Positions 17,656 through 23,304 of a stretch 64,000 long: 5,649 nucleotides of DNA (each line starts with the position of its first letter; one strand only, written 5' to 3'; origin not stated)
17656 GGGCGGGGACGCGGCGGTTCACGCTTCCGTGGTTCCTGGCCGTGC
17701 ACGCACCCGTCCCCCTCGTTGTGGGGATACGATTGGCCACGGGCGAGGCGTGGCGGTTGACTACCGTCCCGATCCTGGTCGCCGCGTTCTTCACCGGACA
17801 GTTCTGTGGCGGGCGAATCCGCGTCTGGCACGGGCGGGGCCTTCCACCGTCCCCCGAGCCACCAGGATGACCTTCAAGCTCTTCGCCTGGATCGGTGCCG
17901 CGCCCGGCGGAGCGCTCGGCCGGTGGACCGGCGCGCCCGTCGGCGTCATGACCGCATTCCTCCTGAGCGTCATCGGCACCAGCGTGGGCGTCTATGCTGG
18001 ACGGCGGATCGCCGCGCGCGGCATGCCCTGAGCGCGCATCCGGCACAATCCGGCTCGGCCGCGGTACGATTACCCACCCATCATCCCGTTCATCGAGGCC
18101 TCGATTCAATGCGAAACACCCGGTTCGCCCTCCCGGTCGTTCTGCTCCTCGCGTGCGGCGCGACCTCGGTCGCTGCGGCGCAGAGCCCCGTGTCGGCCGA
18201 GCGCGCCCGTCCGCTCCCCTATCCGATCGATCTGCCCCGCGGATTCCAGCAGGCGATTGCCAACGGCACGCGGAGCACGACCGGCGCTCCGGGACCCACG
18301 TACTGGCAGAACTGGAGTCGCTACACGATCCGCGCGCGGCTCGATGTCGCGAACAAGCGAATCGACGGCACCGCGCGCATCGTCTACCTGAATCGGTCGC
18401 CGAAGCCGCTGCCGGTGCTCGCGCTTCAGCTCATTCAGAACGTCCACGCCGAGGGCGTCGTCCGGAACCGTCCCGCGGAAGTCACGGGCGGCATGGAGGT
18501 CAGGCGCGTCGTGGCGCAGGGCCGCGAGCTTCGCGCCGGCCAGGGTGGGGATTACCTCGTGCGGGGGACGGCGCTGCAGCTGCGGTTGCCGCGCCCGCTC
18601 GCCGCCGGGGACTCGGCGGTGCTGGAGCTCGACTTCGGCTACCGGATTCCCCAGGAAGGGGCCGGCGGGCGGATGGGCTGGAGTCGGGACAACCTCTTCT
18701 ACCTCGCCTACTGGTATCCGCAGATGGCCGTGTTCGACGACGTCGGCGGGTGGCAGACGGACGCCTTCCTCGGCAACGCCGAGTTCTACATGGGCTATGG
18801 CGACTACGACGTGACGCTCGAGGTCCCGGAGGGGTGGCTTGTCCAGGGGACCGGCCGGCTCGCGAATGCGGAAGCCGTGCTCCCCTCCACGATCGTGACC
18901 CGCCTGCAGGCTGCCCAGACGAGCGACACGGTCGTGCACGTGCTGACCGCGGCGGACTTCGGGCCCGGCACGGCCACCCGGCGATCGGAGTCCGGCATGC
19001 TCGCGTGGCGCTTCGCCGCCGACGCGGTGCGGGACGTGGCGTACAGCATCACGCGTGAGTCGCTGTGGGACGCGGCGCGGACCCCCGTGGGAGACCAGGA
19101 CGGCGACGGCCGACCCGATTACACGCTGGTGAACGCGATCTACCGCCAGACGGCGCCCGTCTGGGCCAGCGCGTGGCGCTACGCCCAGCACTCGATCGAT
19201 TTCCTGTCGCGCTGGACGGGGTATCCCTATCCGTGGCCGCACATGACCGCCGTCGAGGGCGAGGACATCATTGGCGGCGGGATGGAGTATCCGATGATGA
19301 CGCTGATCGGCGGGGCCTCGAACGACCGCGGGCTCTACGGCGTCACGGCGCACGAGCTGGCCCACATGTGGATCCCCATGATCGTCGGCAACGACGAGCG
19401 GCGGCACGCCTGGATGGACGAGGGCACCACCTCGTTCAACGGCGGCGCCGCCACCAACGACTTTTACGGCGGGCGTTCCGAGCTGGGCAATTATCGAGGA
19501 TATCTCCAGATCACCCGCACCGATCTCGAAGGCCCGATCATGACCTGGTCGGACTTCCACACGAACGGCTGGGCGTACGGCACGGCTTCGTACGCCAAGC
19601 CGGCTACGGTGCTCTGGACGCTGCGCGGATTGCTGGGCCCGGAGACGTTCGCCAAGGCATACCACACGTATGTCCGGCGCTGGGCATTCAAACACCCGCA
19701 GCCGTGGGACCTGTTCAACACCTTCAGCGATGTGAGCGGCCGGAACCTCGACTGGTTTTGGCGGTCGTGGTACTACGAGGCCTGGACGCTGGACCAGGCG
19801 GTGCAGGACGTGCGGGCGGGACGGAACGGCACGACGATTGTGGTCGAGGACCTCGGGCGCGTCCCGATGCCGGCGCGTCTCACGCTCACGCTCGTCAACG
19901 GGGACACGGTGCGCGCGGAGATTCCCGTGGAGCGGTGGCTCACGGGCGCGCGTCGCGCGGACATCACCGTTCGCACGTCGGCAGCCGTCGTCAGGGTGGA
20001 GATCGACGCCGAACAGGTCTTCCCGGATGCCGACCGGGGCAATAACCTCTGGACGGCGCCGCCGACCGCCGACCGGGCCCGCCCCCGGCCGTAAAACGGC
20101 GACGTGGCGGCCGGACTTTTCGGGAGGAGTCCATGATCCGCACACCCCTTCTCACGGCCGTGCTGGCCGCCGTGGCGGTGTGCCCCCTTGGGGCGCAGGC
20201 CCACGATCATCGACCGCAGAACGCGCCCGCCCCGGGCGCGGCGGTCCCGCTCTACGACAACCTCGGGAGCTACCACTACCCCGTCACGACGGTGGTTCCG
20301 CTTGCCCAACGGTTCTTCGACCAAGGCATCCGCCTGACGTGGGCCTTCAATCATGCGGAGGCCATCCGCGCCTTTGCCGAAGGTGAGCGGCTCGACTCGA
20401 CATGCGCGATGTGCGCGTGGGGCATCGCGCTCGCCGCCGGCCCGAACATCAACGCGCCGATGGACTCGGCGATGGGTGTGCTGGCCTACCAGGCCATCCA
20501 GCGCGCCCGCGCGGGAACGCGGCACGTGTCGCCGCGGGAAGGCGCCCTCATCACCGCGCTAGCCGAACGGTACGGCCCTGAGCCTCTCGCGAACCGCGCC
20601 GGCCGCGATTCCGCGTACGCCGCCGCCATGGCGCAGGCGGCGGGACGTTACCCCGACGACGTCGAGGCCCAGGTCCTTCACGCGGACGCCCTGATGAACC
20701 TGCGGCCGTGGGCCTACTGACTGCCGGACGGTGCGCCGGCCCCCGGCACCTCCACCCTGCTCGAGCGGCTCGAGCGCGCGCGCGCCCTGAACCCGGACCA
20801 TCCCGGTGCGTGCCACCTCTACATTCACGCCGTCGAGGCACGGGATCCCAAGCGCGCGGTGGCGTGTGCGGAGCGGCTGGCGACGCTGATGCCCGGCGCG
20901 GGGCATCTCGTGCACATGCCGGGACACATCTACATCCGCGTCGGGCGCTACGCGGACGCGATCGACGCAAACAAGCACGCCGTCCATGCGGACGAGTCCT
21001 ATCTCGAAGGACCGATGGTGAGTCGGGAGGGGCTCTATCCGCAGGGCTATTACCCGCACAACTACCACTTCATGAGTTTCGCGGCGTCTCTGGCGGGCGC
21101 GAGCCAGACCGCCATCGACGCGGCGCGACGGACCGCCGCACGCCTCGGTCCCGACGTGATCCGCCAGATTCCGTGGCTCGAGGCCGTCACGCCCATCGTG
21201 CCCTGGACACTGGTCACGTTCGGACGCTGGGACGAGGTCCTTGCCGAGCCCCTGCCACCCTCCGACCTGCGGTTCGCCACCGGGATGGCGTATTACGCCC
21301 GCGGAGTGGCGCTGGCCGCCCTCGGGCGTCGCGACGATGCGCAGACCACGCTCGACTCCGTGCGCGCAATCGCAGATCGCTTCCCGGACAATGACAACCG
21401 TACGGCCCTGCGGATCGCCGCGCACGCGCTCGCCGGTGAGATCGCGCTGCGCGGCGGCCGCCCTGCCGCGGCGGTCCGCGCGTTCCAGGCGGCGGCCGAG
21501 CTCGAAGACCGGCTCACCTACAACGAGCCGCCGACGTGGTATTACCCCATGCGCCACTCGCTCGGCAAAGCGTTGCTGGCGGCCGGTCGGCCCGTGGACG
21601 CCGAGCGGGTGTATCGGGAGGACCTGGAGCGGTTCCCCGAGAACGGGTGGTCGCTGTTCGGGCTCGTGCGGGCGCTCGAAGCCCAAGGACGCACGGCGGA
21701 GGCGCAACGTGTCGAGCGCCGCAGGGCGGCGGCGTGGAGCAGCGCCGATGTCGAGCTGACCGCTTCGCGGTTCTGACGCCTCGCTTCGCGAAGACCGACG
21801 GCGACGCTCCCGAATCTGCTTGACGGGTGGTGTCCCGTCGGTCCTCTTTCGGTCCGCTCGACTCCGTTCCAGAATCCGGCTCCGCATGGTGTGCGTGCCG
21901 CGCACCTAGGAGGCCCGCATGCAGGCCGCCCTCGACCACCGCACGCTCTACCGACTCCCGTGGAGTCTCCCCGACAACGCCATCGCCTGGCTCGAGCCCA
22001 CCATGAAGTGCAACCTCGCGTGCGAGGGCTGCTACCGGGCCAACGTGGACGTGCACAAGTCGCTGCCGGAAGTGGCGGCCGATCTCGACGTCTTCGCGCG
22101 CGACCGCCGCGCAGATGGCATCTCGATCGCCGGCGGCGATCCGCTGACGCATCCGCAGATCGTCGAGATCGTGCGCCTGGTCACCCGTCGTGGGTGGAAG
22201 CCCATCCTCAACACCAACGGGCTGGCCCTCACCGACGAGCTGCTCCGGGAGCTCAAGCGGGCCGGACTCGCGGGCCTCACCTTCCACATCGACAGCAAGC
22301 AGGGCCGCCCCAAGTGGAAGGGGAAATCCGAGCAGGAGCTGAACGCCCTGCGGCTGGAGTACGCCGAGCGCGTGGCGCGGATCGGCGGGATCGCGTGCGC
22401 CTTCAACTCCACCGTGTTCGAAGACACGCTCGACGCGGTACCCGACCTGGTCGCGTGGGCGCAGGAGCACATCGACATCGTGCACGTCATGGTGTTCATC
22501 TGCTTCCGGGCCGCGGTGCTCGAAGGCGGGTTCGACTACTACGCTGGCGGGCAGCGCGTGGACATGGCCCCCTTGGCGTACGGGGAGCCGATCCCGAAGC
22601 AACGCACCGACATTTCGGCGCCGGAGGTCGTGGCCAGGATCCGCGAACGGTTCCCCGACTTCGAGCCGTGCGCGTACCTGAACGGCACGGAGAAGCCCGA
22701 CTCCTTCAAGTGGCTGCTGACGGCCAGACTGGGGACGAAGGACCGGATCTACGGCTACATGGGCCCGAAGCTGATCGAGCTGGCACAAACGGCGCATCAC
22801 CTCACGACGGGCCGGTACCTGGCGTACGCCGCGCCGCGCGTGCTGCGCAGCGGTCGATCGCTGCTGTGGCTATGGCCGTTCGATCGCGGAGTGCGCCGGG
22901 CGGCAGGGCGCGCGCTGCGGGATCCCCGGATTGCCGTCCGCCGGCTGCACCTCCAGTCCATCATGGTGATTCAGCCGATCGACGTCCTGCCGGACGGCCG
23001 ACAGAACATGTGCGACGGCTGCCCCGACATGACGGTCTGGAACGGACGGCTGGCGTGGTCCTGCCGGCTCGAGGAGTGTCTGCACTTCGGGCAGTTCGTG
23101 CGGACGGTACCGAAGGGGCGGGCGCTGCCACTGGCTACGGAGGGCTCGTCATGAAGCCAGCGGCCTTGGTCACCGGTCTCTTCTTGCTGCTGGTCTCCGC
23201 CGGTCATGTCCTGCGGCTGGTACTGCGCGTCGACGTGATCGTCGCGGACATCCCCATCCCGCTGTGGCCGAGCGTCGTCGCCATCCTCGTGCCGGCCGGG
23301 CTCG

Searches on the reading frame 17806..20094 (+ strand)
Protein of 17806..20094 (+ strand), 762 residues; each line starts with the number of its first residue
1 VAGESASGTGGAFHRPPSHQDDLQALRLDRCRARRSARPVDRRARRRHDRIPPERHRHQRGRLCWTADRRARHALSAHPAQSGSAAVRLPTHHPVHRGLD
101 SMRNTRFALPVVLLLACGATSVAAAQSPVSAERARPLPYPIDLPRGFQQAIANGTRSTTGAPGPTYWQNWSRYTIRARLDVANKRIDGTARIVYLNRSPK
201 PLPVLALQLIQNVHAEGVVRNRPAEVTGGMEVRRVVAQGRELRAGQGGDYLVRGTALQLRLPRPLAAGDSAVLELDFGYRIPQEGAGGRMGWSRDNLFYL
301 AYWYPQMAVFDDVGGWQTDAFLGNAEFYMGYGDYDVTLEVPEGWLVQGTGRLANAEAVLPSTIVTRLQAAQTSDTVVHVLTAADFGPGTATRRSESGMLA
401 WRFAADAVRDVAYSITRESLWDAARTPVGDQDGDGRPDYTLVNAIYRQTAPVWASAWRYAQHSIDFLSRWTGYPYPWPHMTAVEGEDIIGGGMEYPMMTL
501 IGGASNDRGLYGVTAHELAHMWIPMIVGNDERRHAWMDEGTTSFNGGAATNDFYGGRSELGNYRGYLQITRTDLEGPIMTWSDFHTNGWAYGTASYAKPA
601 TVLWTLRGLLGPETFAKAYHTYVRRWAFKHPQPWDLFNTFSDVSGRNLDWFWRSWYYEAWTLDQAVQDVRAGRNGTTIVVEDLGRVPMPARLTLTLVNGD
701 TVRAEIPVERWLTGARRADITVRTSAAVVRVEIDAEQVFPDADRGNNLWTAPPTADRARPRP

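Call 23: search_protein_families(library=pfam, proteins=[window:17806-20094:+], max_evalue=0.001)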
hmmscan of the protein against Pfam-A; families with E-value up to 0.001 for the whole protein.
window:17806-20094:+ (762 aa): 1 family
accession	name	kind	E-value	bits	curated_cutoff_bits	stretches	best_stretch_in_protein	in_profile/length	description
PF01433.26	Peptidase_M1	-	1.2e-20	74.5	27.7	1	460-655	6-218/218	Peptidase family M1 domain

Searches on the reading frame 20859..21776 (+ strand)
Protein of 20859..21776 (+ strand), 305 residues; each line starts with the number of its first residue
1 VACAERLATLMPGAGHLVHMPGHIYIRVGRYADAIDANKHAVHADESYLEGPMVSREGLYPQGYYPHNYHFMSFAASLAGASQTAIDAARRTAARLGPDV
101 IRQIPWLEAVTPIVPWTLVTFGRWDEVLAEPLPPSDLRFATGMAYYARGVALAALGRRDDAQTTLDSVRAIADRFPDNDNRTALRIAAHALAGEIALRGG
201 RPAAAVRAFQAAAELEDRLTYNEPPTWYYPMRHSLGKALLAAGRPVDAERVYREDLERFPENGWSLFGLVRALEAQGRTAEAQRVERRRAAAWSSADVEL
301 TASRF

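Call 21: search_protein_families(library=pfam, proteins=[window:20859-21776:+], max_evalue=0.001)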
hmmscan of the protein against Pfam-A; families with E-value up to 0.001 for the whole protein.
window:20859-21776:+ (305 aa): 11 families
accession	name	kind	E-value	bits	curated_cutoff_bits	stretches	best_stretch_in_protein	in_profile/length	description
PF07719.23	TPR_2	-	2.2e-10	40.3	27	0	234-262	6-34/34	Tetratricopeptide repeat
PF07721.20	TPR_4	-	2.3e-09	37.4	27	0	143-166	2-25/26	Tetratricopeptide repeat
PF14559.12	TPR_19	-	4.5e-09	36.9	25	1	239-284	1-46/68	Tetratricopeptide repeat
PF13424.12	TPR_12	-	4.2e-07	30.5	30.1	0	143-214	4-73/77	Tetratricopeptide repeat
PF13428.12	TPR_14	-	1.1e-06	29.2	23.5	0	233-271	5-43/44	Tetratricopeptide repeat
PF00515.34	TPR_1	-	8e-06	25.9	27.8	0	22-46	8-32/34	Tetratricopeptide repeat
PF13432.12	TPR_16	-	1.5e-05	25.8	32.7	1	235-284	3-52/65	Tetratricopeptide repeat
PF13176.12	TPR_7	-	2.4e-05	24.5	27.9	0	233-256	3-26/36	Tetratricopeptide repeat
PF13431.12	TPR_17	-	2.5e-05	24.6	24.4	0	256-283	6-33/34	Tetratricopeptide repeat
PF13181.12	TPR_8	-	2.7e-05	24.4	25.7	0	144-165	3-24/34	Tetratricopeptide repeat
PF13174.12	TPR_6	-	0.00023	22.1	26.3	0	144-169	2-27/33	Tetratricopeptide repeat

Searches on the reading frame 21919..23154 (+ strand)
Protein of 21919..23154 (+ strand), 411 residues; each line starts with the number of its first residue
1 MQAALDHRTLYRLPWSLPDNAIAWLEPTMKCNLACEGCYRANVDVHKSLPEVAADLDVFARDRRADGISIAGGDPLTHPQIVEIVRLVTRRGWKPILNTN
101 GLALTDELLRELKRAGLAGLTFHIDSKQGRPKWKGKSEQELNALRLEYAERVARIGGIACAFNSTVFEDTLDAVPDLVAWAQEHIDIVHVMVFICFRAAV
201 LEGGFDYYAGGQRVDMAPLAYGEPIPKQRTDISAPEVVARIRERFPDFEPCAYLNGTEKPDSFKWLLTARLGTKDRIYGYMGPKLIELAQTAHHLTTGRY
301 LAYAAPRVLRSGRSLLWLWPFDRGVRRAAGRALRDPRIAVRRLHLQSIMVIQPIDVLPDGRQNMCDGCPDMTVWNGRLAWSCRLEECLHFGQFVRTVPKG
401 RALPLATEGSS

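Call 21: search_protein_families(library=pfam, proteins=[window:21919-23154:+], max_evalue=0.001)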
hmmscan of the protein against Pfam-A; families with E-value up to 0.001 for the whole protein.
window:21919-23154:+ (411 aa): 2 families
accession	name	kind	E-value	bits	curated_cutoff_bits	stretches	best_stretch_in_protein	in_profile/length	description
PF04055.27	Radical_SAM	-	3e-13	50.7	29.5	1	26-126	2-111/166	Radical SAM superfamily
PF13353.11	Fer4_12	-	1.9e-06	28.6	22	1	30-139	14-134/137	4Fe-4S single cluster domain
